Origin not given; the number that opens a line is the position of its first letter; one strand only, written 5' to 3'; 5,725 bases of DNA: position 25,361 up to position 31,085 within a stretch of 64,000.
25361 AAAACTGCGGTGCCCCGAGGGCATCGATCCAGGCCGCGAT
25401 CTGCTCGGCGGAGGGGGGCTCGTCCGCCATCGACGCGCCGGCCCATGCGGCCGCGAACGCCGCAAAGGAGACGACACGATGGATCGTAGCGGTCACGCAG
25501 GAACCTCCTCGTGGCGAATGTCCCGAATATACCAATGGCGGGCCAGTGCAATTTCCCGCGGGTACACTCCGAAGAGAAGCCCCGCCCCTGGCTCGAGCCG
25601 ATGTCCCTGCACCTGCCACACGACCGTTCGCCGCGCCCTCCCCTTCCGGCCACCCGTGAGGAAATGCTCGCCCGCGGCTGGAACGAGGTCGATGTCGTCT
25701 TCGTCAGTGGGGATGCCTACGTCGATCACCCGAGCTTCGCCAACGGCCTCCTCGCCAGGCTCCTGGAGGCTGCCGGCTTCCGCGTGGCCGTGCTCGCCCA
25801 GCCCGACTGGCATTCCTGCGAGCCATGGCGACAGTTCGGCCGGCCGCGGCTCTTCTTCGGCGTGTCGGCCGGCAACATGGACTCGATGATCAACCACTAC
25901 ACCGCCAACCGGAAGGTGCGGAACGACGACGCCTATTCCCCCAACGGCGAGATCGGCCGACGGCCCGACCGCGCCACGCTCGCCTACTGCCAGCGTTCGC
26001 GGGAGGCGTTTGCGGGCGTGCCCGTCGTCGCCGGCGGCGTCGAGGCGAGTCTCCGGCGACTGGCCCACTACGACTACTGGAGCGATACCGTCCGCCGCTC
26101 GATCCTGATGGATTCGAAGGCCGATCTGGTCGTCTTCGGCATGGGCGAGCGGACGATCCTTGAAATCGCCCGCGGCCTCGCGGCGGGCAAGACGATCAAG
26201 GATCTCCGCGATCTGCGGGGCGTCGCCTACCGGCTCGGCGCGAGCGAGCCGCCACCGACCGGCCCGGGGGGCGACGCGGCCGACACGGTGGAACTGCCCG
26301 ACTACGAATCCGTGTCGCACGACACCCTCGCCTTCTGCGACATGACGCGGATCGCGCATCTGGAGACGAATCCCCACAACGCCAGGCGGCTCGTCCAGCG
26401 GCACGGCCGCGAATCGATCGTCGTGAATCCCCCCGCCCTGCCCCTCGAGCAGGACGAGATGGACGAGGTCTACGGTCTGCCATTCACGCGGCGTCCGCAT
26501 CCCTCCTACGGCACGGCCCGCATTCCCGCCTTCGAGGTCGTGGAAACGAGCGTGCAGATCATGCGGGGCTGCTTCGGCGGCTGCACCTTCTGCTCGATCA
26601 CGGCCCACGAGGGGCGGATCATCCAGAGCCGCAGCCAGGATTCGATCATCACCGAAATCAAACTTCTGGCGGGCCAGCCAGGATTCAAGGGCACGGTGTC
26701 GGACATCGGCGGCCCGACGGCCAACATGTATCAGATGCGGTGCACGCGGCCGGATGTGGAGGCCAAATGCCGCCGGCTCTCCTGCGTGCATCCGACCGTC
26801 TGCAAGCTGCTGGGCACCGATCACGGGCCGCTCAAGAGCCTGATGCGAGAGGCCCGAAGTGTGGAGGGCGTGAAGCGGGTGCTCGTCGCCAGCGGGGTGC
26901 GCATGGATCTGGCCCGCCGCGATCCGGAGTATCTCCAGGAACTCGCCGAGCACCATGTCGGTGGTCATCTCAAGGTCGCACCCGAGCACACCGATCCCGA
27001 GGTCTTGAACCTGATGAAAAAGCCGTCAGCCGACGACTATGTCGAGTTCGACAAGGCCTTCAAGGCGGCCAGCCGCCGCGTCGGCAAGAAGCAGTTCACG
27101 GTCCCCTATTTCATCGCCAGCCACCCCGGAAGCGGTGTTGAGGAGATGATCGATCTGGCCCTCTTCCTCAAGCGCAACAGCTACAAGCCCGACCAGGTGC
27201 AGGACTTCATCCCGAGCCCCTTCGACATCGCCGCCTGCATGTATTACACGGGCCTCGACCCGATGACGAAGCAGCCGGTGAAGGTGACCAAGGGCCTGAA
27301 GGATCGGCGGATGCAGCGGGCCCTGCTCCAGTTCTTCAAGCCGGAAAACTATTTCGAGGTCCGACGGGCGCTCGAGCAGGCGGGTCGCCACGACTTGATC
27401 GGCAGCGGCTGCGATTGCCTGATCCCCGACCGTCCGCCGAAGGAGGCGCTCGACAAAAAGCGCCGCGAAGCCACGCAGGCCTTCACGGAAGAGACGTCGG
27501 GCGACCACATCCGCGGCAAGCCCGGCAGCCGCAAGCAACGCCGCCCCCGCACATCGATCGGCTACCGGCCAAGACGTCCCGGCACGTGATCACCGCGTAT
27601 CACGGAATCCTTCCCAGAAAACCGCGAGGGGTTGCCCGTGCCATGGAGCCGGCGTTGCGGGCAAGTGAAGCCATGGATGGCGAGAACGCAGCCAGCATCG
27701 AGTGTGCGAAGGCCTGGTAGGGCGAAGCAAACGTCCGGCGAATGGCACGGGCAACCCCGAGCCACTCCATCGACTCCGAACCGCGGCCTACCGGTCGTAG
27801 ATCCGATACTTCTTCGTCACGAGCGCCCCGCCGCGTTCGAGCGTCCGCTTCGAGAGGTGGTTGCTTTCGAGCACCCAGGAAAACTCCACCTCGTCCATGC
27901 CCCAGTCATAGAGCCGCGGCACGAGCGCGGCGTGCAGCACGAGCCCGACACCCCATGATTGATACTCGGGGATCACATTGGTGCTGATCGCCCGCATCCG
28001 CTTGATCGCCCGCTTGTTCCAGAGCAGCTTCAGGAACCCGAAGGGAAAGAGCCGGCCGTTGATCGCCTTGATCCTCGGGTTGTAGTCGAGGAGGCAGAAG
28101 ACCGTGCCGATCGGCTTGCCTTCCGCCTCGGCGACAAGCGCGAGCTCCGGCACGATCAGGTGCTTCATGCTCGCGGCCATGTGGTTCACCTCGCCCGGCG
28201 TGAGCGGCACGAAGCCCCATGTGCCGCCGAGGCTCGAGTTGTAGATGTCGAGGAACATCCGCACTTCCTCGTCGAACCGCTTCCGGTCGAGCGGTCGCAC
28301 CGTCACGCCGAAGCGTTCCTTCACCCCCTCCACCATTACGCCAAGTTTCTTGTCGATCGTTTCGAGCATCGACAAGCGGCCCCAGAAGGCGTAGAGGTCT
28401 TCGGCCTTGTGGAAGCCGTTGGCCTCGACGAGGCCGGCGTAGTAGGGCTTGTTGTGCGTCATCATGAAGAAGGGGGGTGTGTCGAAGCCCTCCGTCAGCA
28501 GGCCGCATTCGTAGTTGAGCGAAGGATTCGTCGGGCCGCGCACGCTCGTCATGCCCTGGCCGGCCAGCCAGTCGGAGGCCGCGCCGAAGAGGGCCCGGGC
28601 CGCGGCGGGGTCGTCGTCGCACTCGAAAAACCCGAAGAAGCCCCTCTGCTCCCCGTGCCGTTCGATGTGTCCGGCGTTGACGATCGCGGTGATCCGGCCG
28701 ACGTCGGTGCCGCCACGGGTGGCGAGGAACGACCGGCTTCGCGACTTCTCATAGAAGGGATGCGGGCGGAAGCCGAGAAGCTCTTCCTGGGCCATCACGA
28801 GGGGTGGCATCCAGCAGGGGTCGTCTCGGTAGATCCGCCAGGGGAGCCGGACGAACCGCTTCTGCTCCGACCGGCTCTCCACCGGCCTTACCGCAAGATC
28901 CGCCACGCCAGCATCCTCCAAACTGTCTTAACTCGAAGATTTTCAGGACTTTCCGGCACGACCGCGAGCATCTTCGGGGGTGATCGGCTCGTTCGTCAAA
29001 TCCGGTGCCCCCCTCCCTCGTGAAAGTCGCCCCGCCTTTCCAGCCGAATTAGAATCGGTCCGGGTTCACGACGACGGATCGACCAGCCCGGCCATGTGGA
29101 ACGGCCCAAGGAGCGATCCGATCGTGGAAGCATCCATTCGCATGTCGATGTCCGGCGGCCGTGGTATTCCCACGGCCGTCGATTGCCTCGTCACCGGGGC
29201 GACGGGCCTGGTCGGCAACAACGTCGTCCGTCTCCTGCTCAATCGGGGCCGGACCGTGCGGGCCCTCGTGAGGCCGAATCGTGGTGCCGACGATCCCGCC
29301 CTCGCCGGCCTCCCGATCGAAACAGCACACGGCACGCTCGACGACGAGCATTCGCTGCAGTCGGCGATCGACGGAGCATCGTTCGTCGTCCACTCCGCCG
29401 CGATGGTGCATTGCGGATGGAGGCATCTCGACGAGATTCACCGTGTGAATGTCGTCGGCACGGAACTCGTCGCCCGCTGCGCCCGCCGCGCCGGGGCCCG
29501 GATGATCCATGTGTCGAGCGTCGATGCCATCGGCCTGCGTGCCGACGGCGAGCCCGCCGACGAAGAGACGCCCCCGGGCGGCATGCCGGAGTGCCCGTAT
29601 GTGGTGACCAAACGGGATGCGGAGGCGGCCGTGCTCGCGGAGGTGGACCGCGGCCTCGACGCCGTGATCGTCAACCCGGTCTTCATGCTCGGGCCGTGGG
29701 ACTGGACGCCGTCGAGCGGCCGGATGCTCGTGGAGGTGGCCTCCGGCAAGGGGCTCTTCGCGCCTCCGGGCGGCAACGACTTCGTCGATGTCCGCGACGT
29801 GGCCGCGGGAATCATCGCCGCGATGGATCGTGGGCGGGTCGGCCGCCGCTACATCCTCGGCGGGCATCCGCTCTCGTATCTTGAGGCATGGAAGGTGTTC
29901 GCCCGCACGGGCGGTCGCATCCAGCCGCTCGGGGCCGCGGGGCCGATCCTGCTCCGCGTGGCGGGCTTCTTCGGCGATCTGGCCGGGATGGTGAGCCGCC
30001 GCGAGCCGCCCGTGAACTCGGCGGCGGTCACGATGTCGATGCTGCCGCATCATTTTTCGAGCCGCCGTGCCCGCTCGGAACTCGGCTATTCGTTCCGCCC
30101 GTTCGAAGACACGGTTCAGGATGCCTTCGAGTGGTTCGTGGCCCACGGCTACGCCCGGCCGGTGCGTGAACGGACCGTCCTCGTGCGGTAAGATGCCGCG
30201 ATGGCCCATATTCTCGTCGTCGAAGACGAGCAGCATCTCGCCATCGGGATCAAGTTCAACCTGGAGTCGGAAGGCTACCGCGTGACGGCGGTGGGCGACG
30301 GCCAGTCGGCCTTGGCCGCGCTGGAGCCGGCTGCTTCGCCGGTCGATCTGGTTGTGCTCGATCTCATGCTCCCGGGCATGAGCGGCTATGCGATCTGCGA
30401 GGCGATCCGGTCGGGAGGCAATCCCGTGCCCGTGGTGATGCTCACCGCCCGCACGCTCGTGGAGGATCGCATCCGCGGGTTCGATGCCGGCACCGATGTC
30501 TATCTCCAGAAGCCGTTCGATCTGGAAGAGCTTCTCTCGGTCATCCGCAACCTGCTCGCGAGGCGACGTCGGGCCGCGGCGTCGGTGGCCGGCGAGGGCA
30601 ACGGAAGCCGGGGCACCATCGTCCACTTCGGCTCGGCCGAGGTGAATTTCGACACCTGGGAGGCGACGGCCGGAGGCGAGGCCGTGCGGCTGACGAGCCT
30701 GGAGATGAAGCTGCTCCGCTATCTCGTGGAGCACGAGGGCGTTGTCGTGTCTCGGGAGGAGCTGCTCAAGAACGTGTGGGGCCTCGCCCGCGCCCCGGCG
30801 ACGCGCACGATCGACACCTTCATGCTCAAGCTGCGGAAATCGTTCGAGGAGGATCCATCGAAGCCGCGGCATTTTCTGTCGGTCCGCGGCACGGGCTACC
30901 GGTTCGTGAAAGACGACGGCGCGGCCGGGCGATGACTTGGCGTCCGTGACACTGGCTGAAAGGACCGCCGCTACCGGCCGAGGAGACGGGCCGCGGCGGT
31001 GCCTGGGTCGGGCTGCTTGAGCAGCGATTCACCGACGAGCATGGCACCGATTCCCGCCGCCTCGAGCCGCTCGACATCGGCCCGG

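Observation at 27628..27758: Family A: a 131-133 bp repeat in four same-orientation copies whose three stems co-vary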

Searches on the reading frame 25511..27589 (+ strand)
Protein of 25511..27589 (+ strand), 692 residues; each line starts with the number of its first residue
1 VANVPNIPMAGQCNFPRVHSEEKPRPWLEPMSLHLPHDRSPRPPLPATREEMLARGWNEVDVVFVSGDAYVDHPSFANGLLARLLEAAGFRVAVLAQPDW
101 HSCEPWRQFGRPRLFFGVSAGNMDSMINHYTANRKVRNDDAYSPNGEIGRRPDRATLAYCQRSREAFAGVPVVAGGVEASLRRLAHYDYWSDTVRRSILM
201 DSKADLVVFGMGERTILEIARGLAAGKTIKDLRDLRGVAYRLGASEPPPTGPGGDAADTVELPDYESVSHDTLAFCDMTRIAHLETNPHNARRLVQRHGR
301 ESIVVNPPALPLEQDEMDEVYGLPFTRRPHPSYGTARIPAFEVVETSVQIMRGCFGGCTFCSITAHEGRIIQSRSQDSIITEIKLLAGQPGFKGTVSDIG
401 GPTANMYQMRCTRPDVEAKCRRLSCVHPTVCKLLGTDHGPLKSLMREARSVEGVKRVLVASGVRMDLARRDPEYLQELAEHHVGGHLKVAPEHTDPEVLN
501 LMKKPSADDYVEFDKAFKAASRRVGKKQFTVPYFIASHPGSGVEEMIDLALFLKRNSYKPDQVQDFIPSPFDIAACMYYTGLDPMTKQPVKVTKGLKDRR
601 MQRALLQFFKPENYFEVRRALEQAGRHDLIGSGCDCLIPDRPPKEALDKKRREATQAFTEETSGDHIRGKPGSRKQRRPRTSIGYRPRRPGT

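Call 13: search_protein_families(library=pfam, proteins=[window:25511-27589:+])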
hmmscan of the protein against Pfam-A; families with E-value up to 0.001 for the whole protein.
window:25511-27589:+ (692 aa): 3 families
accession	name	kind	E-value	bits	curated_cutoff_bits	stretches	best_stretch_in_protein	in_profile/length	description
PF08497.15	Radical_SAM_N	-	4.7e-128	427.1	25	1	45-347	2-301/301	Radical SAM N-terminal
PF11842.13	DUF3362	-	1.5e-28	100.4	27.6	1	561-672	1-118/151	Domain of unknown function (DUF3362)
PF04055.27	Radical_SAM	-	1.6e-12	48.4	29.5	1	349-552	2-165/166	Radical SAM superfamily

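Call 34: find_homologous_proteins(query=window:25511-27589:+, max_evalue=1e-50)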
Query window:25511-27589:+ (692 aa): 8000 proteins with E <= 1e-50 among 8000 candidates; the best 120 are listed.
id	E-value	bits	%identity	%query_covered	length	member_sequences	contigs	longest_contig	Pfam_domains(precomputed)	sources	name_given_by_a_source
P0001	0.0e+0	1495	97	96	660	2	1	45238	PF04055.28,PF11842.14,PF08497.16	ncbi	ncbi:MAG: YgiQ family radical SAM protein [Planctomycetia bacterium]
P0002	0.0e+0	1433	93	95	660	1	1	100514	PF04055.28,PF11842.14,PF08497.16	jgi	jgi:uncharacterized radical SAM protein YgiQ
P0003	0.0e+0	1429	92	95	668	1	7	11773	PF04055.28,PF11842.14,PF08497.16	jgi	jgi:uncharacterized radical SAM protein YgiQ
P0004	0.0e+0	1426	92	95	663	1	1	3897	PF04055.28,PF11842.14,PF08497.16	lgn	-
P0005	0.0e+0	1425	91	95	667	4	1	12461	PF04055.28,PF11842.14,PF08497.16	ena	-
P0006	0.0e+0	1424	91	95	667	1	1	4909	PF04055.28,PF11842.14,PF08497.16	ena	-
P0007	0.0e+0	1418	91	96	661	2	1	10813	PF04055.28,PF11842.14,PF08497.16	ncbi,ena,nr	ncbi:MAG: YgiQ family radical SAM protein [Planctomycetia bacterium]|nr:YgiQ family radical SAM prot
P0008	0.0e+0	1417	92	93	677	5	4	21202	PF04055.28,PF11842.14,PF08497.16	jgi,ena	-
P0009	0.0e+0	1412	91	95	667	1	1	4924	PF04055.28,PF11842.14,PF08497.16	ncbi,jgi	jgi:uncharacterized radical SAM protein YgiQ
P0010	0.0e+0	1409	91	94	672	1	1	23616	PF04055.28,PF11842.14,PF08497.16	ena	-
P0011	0.0e+0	1408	92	95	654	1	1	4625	PF04055.28,PF11842.14,PF08497.16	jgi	jgi:uncharacterized radical SAM protein YgiQ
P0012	0.0e+0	1405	91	95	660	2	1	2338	PF04055.28,PF11842.14,PF08497.16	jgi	jgi:uncharacterized radical SAM protein YgiQ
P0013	0.0e+0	1405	91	93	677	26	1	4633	PF04055.28,PF11842.14,PF08497.16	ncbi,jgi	jgi:uncharacterized radical SAM protein YgiQ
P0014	0.0e+0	1404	92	95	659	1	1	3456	PF04055.28,PF11842.14,PF08497.16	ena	-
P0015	0.0e+0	1403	91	94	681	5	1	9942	PF04055.28,PF11842.14,PF08497.16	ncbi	-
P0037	0.0e+0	1371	91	92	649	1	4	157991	PF04055.28,PF11842.14,PF08497.16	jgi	jgi:uncharacterized radical SAM protein YgiQ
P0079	0.0e+0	1345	86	96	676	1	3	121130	PF04055.28,PF11842.14,PF08497.16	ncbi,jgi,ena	jgi:uncharacterized radical SAM protein YgiQ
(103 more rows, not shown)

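Call 35: find_encoding_contigs(protein=P0001, flank=10000, max_places=1)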
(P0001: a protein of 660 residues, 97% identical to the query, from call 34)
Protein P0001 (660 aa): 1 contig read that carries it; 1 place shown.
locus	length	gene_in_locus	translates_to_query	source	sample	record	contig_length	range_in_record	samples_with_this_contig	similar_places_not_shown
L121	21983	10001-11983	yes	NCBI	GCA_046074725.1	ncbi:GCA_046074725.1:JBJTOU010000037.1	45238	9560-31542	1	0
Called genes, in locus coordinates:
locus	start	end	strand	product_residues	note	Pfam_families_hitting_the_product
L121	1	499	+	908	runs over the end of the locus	PF02700:PurS (faint), PF18072:FGAR-AT_linker, PF00586:AIRS, PF02769:AIRS_C, PF22689:FGAR-AT_PurM_N-like (faint), PF00586:AIRS (weak), PF02769:AIRS_C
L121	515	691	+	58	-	-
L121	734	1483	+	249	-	PF13507:GATase_5, PF01965:DJ-1_PfpI (weak)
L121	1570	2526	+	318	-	-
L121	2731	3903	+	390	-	PF08666:SAF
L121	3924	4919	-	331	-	PF08240:ADH_N, PF00107:ADH_zinc_N, PF13602:ADH_zinc_N_2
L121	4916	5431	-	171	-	-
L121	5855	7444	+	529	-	PF00140:Sigma70_r1_2, PF04542:Sigma70_r2, PF04539:Sigma70_r3, PF04545:Sigma70_r4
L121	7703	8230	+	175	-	PF00903:Glyoxalase, PF22677:Ble-like_N (faint), PF13669:Glyoxalase_4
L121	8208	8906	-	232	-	PF01583:APS_kinase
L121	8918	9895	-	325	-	PF00595:PDZ, PF13180:PDZ_2, PF17820:PDZ_6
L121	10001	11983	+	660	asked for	PF08497:Radical_SAM_N, PF04055:Radical_SAM, PF11842:DUF3362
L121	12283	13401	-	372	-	-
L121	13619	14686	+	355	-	PF01073:3Beta_HSD, PF01370:Epimerase, PF04321:RmlD_sub_bind, PF05368:NmrA, PF16363:GDP_Man_Dehyd, PF13460:NAD_binding_10, PF07993:NAD_binding_4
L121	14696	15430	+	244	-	PF00072:Response_reg, PF00486:Trans_reg_C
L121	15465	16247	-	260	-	PF00218:IGPS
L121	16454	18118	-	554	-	PF02142:MGS, PF01808:AICARFT_IMPCHas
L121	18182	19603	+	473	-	PF07690:MFS_1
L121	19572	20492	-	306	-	PF00512:HisKA, PF02518:HATPase_c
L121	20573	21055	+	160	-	-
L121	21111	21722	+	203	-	-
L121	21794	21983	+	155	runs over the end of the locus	PF08695:Coa1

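Call 36: find_encoding_contigs(protein=P0002, flank=10000, max_places=1)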
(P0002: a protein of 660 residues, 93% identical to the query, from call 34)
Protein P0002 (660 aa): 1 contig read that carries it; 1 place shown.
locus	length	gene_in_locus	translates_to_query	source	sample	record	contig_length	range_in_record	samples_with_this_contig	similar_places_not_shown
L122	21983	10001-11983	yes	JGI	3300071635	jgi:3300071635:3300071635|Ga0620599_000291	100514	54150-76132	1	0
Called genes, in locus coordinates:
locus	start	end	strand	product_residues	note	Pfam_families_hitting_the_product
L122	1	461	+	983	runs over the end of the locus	PF18072:FGAR-AT_linker, PF00586:AIRS, PF02769:AIRS_C, PF22689:FGAR-AT_PurM_N-like (weak), PF00586:AIRS (weak), PF02769:AIRS_C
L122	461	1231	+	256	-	PF13507:GATase_5, PF01965:DJ-1_PfpI (weak), PF07685:GATase_3 (weak)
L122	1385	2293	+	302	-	-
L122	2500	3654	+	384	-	PF08666:SAF (weak)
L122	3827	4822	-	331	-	PF08240:ADH_N, PF00107:ADH_zinc_N, PF13602:ADH_zinc_N_2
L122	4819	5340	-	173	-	-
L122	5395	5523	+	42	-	-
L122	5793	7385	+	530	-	PF00140:Sigma70_r1_2, PF04542:Sigma70_r2, PF04539:Sigma70_r3, PF04545:Sigma70_r4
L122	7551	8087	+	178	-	PF00903:Glyoxalase, PF13669:Glyoxalase_4 (weak)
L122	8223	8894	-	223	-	PF01583:APS_kinase, PF13671:AAA_33 (weak)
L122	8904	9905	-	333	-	PF00595:PDZ, PF13180:PDZ_2, PF17820:PDZ_6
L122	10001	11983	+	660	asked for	PF08497:Radical_SAM_N, PF04055:Radical_SAM, PF11842:DUF3362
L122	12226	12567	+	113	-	-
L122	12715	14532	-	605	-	PF00005:ABC_tran, PF00006:ATP-synt_ab (faint), PF02463:SMC_N (faint), PF13191:AAA_16 (faint), PF13304:AAA_21 (weak), PF12848:ABC_tran_Xtn, PF00005:ABC_tran, PF16326:ABC_tran_CTD, +5 more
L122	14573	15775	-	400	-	-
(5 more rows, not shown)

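Call 37: find_encoding_contigs(protein=P0037, flank=10000, max_places=1)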
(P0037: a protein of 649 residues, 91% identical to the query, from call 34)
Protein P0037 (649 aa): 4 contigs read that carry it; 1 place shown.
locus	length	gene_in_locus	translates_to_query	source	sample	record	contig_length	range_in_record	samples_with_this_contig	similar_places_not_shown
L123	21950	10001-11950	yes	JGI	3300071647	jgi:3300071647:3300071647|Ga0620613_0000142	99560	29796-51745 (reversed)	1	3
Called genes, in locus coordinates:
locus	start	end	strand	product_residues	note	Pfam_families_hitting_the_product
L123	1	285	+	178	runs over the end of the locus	PF00903:Glyoxalase, PF13669:Glyoxalase_4 (faint)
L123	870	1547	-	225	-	PF01583:APS_kinase, PF13671:AAA_33 (faint)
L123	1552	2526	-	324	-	PF00595:PDZ, PF13180:PDZ_2, PF17820:PDZ_6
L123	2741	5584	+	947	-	PF20464:MmeI_N, PF20465:MmeI_hel, PF20473:MmeI_Mtase, PF20466:MmeI_TRD, PF20467:MmeI_C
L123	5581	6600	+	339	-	PF13310:Virulence_RhuM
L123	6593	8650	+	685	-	PF00270:DEAD (weak), PF04851:ResIII (faint)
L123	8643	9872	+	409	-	PF10544:T5orf172, PF13455:MUG113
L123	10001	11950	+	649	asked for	PF08497:Radical_SAM_N, PF04055:Radical_SAM, PF11842:DUF3362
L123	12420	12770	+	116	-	-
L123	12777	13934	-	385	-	-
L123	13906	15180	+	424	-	PF01073:3Beta_HSD, PF01370:Epimerase, PF04321:RmlD_sub_bind, PF05368:NmrA, PF16363:GDP_Man_Dehyd, PF13460:NAD_binding_10, PF07993:NAD_binding_4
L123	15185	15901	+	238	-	PF00072:Response_reg, PF00486:Trans_reg_C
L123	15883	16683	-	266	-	PF00218:IGPS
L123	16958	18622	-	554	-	PF02142:MGS, PF01808:AICARFT_IMPCHas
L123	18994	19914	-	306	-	PF00512:HisKA, PF02518:HATPase_c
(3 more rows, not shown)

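Call 38: find_encoding_contigs(protein=P0079, flank=10000, max_places=1)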
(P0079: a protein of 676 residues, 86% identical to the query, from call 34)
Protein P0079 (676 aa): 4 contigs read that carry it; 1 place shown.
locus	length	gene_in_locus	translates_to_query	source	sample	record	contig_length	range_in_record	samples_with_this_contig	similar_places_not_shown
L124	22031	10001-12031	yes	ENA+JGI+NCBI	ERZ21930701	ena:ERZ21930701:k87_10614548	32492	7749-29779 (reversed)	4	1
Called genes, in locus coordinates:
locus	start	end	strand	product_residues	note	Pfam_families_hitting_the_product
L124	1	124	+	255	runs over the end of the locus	PF13507:GATase_5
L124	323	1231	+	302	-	-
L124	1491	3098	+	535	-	-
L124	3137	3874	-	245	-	-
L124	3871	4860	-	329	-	PF08240:ADH_N, PF00107:ADH_zinc_N, PF13602:ADH_zinc_N_2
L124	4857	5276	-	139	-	-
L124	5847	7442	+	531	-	PF00140:Sigma70_r1_2, PF04542:Sigma70_r2, PF04539:Sigma70_r3, PF04545:Sigma70_r4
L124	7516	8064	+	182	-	PF00903:Glyoxalase, PF13669:Glyoxalase_4, PF22677:Ble-like_N (faint)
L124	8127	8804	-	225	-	PF01583:APS_kinase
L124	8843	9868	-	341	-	PF00595:PDZ, PF13180:PDZ_2, PF17820:PDZ_6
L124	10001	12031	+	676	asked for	PF08497:Radical_SAM_N, PF04055:Radical_SAM, PF11842:DUF3362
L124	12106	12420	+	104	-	-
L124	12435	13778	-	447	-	-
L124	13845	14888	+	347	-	PF04321:RmlD_sub_bind, PF05368:NmrA, PF01073:3Beta_HSD, PF01370:Epimerase, PF02719:Polysacc_synt_2 (faint), PF13460:NAD_binding_10, PF16363:GDP_Man_Dehyd, PF07993:NAD_binding_4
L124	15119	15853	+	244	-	PF00072:Response_reg, PF00486:Trans_reg_C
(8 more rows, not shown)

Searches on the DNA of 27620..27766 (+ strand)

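Call 58: search_dna_similar(query=window:27620-27766:+, collection=plasmids, mode=distant, max_evalue=0.001, max_rows=10)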
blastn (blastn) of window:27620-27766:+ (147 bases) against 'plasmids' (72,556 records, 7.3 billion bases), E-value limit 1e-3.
No match.
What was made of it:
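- Tried and rejected: Plasmid collection by blastn: no match (call 58).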

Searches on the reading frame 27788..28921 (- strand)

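Call 13: search_protein_families(library=pfam, proteins=[window:27788-28921:-])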
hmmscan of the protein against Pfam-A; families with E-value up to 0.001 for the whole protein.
window:27788-28921:- (377 aa): 1 family
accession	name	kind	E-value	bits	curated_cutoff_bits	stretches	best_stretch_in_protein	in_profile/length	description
PF13480.13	Acetyltransf_6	-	0.00033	21.3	22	0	88-126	12-48/143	Acetyltransferase (GNAT) domain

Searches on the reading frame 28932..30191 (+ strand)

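Call 94: search_protein_families(library=pfam, proteins=[window:28932-30191:+], max_evalue=0.00001)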
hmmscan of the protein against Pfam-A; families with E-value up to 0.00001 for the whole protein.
window:28932-30191:+ (419 aa): 7 families
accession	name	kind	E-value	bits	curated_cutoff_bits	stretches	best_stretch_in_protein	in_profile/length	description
PF01370.27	Epimerase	-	4.2e-28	98.8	20.9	1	86-310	2-240/240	NAD dependent epimerase/dehydratase family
PF01073.25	3Beta_HSD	-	3e-17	63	22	1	86-239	1-162/280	3-beta hydroxysteroid dehydrogenase/isomerase family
PF07993.18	NAD_binding_4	-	1.5e-14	54.2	20.1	1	139-264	79-215/258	Male sterility protein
PF16363.11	GDP_Man_Dehyd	-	1.3e-11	45.1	27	1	86-234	1-164/332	GDP-mannose 4,6 dehydratase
PF13460.12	NAD_binding_10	-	2.3e-11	44.3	27.2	1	89-253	1-147/184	NAD(P)H-binding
PF05368.20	NmrA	-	9e-11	42.3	27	1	86-156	6-77/298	NmrA-like family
PF04321.23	RmlD_sub_bind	-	1.7e-10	40.9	27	1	85-240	3-142/287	RmlD substrate binding domain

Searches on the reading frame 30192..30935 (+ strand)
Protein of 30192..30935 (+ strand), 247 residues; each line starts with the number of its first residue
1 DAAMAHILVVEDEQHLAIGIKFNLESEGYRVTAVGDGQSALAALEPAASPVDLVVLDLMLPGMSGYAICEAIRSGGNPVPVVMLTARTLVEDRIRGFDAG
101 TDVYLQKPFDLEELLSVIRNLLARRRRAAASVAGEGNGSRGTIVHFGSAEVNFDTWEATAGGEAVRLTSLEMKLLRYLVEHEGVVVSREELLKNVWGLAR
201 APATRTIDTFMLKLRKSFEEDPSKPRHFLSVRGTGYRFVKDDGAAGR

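Call 94: search_protein_families(library=pfam, proteins=[window:30192-30935:+], max_evalue=0.00001)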
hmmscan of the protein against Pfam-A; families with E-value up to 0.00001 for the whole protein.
window:30192-30935:+ (247 aa): 2 families
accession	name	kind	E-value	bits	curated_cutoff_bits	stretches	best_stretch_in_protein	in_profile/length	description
PF00072.30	Response_reg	-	1.6e-26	93.1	30.2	1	7-118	1-110/111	Response regulator receiver domain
PF00486.34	Trans_reg_C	-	1.6e-22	79.8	26.2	1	162-238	1-77/77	Transcriptional regulatory protein, C terminal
